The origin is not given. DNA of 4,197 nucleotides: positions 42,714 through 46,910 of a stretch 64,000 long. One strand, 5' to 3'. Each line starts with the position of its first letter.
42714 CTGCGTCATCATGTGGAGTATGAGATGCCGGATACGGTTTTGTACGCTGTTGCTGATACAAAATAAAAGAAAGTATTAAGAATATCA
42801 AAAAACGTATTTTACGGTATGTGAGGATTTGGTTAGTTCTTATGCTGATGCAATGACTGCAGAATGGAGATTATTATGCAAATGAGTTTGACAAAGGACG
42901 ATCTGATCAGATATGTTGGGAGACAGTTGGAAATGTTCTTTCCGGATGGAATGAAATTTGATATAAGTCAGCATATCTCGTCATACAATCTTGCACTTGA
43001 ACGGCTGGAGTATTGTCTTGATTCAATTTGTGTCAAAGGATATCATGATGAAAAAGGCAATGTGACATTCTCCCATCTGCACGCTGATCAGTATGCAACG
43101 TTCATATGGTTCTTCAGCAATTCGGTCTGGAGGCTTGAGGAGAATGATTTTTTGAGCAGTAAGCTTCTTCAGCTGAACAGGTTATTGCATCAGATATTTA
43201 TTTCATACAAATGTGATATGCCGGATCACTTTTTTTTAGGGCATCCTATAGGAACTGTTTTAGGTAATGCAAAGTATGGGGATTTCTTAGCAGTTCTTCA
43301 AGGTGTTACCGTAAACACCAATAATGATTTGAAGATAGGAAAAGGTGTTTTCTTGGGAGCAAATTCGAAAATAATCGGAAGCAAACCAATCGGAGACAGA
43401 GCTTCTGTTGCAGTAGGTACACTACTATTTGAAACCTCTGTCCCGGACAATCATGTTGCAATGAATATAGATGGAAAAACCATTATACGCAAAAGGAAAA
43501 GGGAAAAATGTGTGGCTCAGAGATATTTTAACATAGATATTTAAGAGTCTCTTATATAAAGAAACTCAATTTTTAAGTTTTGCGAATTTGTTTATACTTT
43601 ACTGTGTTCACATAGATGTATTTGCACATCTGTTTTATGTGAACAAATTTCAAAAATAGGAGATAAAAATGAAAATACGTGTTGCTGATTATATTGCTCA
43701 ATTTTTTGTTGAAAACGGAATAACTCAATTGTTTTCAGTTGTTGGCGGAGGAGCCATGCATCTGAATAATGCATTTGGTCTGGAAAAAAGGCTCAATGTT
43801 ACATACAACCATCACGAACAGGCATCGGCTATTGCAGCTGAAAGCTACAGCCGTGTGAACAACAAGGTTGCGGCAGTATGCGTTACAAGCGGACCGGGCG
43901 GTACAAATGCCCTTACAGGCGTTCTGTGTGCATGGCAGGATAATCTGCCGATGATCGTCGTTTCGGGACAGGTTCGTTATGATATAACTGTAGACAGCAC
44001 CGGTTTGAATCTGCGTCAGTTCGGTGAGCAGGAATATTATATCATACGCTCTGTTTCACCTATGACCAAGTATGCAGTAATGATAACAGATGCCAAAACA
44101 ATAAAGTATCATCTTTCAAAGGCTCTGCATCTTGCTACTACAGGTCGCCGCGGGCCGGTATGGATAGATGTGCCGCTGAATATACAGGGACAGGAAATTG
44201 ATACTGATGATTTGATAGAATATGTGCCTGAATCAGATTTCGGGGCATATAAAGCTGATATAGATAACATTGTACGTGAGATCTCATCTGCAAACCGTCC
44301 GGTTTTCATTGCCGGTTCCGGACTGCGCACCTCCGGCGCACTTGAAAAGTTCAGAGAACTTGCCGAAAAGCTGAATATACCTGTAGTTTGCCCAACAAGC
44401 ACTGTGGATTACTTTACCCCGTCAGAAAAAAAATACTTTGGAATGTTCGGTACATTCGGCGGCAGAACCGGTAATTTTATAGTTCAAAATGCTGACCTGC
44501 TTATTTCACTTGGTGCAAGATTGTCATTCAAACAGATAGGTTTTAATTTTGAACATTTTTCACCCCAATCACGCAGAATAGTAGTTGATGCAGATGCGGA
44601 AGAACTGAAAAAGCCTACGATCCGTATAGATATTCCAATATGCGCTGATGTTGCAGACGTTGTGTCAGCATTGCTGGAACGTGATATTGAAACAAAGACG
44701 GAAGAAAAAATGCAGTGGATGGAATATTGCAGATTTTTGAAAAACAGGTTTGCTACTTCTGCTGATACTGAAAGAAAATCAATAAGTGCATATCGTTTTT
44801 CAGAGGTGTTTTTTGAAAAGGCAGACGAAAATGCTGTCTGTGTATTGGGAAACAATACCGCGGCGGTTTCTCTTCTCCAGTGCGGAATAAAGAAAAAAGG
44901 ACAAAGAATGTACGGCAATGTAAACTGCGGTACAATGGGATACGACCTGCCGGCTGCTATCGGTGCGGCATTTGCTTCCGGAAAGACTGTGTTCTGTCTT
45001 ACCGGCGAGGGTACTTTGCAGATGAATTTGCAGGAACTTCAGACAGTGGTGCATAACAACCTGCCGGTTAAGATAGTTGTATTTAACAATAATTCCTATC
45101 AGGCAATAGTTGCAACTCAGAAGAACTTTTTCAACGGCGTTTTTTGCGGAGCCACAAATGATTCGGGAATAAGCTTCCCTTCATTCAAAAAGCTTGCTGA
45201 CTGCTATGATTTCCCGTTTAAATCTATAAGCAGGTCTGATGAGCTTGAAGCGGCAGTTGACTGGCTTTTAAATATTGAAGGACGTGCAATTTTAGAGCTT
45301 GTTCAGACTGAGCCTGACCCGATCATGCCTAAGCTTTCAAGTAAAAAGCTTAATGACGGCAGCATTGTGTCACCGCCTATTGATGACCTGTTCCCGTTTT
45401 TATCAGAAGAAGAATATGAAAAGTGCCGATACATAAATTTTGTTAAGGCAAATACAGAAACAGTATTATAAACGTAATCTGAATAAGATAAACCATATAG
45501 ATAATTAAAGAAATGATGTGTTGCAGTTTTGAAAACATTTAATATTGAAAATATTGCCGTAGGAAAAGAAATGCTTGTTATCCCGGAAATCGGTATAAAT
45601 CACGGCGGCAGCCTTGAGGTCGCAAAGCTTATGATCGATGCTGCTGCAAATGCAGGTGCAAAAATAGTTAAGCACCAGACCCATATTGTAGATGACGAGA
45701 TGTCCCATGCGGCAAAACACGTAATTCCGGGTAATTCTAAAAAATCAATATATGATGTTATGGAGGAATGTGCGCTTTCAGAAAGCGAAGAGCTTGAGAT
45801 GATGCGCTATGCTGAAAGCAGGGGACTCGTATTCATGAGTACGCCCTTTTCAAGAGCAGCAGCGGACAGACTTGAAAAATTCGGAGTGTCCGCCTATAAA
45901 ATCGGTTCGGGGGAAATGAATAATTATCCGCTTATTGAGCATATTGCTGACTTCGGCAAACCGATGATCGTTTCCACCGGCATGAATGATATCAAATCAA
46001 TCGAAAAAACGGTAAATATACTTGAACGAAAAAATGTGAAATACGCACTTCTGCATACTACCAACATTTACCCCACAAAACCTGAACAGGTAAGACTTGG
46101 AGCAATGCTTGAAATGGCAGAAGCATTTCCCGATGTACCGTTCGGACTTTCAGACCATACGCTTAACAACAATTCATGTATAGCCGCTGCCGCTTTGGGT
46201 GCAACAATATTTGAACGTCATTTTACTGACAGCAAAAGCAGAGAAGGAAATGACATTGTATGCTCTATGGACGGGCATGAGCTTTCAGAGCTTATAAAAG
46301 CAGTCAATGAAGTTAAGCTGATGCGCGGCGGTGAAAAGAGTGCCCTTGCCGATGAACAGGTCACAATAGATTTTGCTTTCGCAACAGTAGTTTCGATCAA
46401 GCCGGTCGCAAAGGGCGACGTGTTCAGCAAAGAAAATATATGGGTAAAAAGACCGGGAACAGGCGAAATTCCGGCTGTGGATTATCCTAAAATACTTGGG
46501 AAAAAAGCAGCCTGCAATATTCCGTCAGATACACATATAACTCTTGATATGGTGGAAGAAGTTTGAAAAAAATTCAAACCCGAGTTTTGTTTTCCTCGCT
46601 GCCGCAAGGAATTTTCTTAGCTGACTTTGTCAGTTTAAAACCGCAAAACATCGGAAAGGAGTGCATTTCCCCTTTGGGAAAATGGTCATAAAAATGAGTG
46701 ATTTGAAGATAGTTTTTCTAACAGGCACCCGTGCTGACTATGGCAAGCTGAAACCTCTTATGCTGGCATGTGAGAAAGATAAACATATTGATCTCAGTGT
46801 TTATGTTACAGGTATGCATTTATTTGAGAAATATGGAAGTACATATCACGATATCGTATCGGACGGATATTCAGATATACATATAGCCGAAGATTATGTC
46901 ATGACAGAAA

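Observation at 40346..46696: ~137-nt direct repeats bracket a 6.2-kb five-gene cassette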

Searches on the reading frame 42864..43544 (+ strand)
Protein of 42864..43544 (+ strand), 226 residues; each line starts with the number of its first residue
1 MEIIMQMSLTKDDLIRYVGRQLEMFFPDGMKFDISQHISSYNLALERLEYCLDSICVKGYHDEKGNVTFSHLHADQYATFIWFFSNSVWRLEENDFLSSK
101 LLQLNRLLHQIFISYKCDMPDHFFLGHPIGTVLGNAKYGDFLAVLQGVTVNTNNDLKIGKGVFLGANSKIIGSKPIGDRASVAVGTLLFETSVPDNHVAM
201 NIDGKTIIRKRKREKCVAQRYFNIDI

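Call 11: search_protein_families(library=pfam, proteins=[window:42864-43544:+])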
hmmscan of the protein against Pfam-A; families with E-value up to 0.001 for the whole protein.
window:42864-43544:+ (226 aa): 0 families

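Call 12: search_protein_families(library=ncbifam, proteins=[window:42864-43544:+])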
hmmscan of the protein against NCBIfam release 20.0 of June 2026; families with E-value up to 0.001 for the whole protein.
window:42864-43544:+ (226 aa): 12 families
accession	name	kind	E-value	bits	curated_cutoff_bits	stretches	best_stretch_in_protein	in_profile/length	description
NF041874.1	EPS_EpsC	equivalog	7.9e-13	48.5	150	1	74-210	25-167/168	serine O-acetyltransferase EpsC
TIGR01172.1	cysE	equivalog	5.9e-10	39.4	210.65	1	77-204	29-161/162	serine O-acetyltransferase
NF007564.0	PRK10191.1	equivalog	1.6e-06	27.7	196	1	86-200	27-152/162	colanic acid biosynthesis acetyltransferase WcaB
TIGR04016.1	WcaB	equivalog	3.6e-06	26.6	194.65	1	86-200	11-136/146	colanic acid biosynthesis acetyltransferase WcaB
NF058585.1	HptprglPActTf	PfamEq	8.9e-05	22.1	300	1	155-210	106-160/172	heptaprenylglyceryl phosphate O-acetyltransferase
NF010938.0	PRK14358.1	equivalog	0.0001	21.1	500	1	137-201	384-444/481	bifunctional N-acetylglucosamine-1-phosphate uridyltransferase/glucosamine-1-phosphate acetyltransferase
TIGR03570.1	NeuD_NnaD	subfamily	0.00013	21.7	160.8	1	137-199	137-196/202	NeuD/PglB/VioB family sugar acetyltransferase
NF008349.0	PRK11132.1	equivalog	0.00017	20.7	397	1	122-211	153-248/273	serine O-acetyltransferase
TIGR01173.1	glmU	equivalog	0.00022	20.2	366.85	1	156-214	392-449/452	bifunctional UDP-N-acetylglucosamine diphosphorylase/glucosamine-1-phosphate N-acetyltransferase GlmU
NF010933.0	PRK14353.1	equivalog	0.00058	18.6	505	1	156-202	381-426/453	bifunctional UDP-N-acetylglucosamine diphosphorylase/glucosamine-1-phosphate N-acetyltransferase GlmU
NF053793.1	beta_CO2some_N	equivalog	0.00081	19.2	100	0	152-199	59-106/118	beta-carboxysome scaffolding protein CcmN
NF010936.0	PRK14356.1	equivalog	0.00083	18.4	666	0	156-212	399-454/456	bifunctional UDP-N-acetylglucosamine diphosphorylase/glucosamine-1-phosphate N-acetyltransferase GlmU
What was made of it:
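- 42864..43544 (+): Hexapeptide-type acetyltransferase. Call 12.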

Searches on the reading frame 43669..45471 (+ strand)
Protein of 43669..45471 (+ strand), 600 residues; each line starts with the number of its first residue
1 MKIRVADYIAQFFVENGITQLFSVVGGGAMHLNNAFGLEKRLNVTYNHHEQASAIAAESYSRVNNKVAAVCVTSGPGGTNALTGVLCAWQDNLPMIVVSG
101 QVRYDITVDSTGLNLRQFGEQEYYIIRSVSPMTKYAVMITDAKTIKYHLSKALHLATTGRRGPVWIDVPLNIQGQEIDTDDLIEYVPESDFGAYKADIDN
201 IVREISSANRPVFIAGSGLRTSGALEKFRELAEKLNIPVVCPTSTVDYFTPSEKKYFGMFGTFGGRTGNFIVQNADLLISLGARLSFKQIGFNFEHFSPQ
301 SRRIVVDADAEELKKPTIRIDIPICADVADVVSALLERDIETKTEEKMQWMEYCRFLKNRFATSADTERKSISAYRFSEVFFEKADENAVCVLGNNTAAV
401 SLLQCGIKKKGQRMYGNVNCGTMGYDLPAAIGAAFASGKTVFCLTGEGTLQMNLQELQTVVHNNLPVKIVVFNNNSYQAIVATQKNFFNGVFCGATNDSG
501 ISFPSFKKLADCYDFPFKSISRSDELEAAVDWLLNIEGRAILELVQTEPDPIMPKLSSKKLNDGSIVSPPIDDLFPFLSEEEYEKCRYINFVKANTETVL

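Call 11: search_protein_families(library=pfam, proteins=[window:43669-45471:+])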
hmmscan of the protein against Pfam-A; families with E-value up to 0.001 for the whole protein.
window:43669-45471:+ (600 aa): 3 families
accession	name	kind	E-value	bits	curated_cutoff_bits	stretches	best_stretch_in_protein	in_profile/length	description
PF00205.28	TPP_enzyme_M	-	6.3e-30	104.1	30.4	1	198-335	1-137/137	Thiamine pyrophosphate enzyme, central domain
PF02775.26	TPP_enzyme_C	-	1.7e-29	103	21.9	1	409-543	16-150/151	Thiamine pyrophosphate enzyme, C-terminal TPP binding domain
PF02776.23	TPP_enzyme_N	-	1.2e-28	99.7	26.8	1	4-106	2-104/119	Thiamine pyrophosphate enzyme, N-terminal TPP binding domain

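Call 12: search_protein_families(library=ncbifam, proteins=[window:43669-45471:+])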
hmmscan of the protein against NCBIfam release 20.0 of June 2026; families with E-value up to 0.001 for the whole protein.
window:43669-45471:+ (600 aa): 55 families (the best 25 are shown)
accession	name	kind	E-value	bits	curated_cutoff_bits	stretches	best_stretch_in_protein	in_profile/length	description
TIGR00118.1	acolac_lg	equivalog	8.8e-94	314.9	538.35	1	5-556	3-544/557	biosynthetic-type acetolactate synthase large subunit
NF006524.0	PRK08978.1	equivalog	9.1e-91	304.8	738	1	6-557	4-535/548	acetolactate synthase 2 catalytic subunit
NF006016.1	PRK08155.1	equivalog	1.5e-85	287.7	870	1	3-545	3-531/554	acetolactate synthase large subunit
NF004710.0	PRK06048.1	equivalog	3.2e-84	283.4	976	1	2-554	7-545/561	acetolactate synthase large subunit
NF005228.0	PRK06725.1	equivalog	1.4e-82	277.7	991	1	5-566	18-565/571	acetolactate synthase large subunit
NF004919.0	PRK06276.1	equivalog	2.9e-81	273.5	866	1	6-554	4-545/582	acetolactate synthase large subunit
NF005860.0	PRK07789.1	equivalog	5.2e-78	262.9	881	1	6-547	37-579/615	acetolactate synthase large subunit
NF005651.0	PRK07418.1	subfamily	6.2e-77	259.2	942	1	11-564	27-577/617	acetolactate synthase large subunit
NF005824.0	PRK07710.1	equivalog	1.9e-76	257.6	976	1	16-557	30-559/573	acetolactate synthase large subunit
NF005058.0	PRK06466.1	equivalog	2e-76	257.7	951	1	5-542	6-542/574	acetolactate synthase 3 large subunit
NF006525.0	PRK08979.1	equivalog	3.1e-76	257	1084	1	5-541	6-539/572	acetolactate synthase 3 large subunit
NF006052.0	PRK08199.1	subfamily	1.7e-74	251.1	539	1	6-560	11-550/559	thiamine pyrophosphate protein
NF006319.0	PRK08527.1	equivalog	1.9e-74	251.1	905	1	2-555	3-547/565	acetolactate synthase large subunit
NF006581.0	PRK09107.1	equivalog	6.2e-74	249.4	974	1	5-561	13-568/595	acetolactate synthase 3 large subunit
NF005409.0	PRK06965.1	equivalog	2.2e-73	247.6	1035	1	10-550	28-564/587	acetolactate synthase 3 catalytic subunit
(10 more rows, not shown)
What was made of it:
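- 43669..45471 (+): ThDP enzyme resembling the acetolactate-synthase large subunit. Calls 11, 12.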

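Call 26: find_encoding_contigs(protein=window:43669-45471:+, flank=10000, max_places=10)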
Protein window:43669-45471:+ (600 aa): 3 contigs read that carry it; 1 place shown.
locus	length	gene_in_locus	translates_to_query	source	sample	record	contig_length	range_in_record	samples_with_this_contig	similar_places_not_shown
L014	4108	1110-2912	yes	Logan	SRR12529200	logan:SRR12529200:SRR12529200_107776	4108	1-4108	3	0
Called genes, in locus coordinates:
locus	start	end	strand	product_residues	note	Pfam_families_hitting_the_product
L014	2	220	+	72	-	?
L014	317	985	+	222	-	-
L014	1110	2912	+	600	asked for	PF02776:TPP_enzyme_N, PF00205:TPP_enzyme_M, PF02775:TPP_enzyme_C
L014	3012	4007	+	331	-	PF03102:NeuB, PF08666:SAF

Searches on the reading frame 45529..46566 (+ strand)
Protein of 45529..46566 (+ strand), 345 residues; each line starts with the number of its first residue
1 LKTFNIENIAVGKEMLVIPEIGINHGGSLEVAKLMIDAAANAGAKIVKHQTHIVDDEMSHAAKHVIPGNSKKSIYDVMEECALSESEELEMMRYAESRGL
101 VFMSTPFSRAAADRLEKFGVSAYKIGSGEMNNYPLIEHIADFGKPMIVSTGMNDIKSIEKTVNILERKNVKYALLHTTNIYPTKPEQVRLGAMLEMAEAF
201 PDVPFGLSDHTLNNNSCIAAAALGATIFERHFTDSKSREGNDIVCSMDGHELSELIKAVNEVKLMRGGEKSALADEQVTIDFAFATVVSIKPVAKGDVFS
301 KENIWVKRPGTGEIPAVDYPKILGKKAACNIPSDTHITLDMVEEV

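Call 11: search_protein_families(library=pfam, proteins=[window:45529-46566:+])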
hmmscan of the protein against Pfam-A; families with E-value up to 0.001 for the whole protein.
window:45529-46566:+ (345 aa): 2 families
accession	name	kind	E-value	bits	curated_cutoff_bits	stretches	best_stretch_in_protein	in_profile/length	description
PF03102.20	NeuB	-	6.2e-73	245.6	22.1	1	35-269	1-239/241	NeuB family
PF08666.17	SAF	-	1.6e-11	45.1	21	1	287-343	4-63/63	SAF domain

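Call 12: search_protein_families(library=ncbifam, proteins=[window:45529-46566:+])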
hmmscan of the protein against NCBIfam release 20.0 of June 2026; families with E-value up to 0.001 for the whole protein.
window:45529-46566:+ (345 aa): 2 families
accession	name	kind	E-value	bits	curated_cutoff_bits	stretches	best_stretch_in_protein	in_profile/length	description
TIGR03569.1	NeuB_NnaB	equivalog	3.7e-114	381.2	399.65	1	16-337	2-329/329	N-acetylneuraminate synthase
TIGR03586.1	PseI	equivalog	2.3e-69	234.1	340.25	1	15-335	2-325/327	pseudaminic acid synthase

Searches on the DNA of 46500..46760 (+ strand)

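Call 62: search_dna_similar(query=window:46555-46700:+, collection=phages, mode=distant, max_evalue=0.1)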
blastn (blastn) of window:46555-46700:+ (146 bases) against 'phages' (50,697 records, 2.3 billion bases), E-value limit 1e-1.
No match.

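Call 71: search_rna_families(source=window, start=46500, end=46760, threshold=evalue, max_evalue=10)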
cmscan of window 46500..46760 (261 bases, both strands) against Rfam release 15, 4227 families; matches with E-value up to 10: 3.
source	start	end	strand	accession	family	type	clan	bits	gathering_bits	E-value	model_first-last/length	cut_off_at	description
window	46514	46550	+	RF01368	CRISPR-DR55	Gene; CRISPR;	-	18.5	41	3.6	1-37/37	no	CRISPR RNA direct repeat element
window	46695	46757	+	RF00533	snoMe18S-Gm1358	Gene; snRNA; snoRNA; CD-box;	-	15.3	50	3.3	1-79/79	no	Small nucleolar RNA Me18S-Gm1358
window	46582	46658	-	RF02256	adapt33_2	Gene; lncRNA;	-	14.8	60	7.7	1-71/71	no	Adaptive response 33 conserved region 2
